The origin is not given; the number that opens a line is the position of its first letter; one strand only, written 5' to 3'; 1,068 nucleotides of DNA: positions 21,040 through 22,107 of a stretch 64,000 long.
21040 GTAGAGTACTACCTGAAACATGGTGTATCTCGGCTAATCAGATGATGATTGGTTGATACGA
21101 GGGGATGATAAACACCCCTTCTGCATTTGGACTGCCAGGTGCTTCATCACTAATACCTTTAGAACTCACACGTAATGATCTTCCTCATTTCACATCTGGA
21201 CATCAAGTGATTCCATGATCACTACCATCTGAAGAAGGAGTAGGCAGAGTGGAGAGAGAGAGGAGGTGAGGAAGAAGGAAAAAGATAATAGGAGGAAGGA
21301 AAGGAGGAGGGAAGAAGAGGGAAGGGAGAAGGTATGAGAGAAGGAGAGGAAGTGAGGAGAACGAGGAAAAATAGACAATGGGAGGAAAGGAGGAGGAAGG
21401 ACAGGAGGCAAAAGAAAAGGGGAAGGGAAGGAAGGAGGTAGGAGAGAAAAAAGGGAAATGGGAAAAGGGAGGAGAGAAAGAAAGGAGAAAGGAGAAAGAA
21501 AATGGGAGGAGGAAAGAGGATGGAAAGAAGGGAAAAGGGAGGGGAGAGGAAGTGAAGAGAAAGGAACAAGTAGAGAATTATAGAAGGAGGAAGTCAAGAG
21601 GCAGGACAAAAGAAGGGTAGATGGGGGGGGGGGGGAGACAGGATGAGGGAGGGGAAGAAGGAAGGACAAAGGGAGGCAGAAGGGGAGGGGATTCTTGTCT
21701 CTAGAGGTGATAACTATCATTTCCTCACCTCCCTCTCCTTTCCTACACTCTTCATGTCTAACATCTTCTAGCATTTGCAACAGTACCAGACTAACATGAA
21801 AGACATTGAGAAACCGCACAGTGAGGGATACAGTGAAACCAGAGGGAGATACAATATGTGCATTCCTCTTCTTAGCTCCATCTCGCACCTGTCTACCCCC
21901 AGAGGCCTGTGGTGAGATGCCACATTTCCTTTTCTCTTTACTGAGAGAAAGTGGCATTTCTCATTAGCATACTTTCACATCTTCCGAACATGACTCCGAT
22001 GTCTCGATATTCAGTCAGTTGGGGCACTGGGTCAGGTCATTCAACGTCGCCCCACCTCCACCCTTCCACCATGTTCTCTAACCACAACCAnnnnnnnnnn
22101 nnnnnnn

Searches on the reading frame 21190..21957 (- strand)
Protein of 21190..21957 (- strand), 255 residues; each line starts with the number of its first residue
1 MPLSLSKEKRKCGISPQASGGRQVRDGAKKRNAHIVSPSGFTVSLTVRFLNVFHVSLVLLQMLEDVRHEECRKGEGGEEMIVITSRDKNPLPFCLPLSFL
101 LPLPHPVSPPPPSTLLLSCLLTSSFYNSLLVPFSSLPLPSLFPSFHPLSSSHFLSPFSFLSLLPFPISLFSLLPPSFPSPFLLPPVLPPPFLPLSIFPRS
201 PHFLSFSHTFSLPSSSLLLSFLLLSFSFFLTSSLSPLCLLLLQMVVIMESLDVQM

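Call 11: search_protein_families(library=pfam, proteins=[window:21190-21957:-], max_evalue=0.01)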
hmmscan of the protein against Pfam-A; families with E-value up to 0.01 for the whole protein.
window:21190-21957:- (255 aa): 0 families

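Call 71: find_encoding_contigs(protein=window:21190-21957:-, flank=10000, max_places=10)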
Protein window:21190-21957:- (255 aa): no gene with exactly this product is on record in the collection.
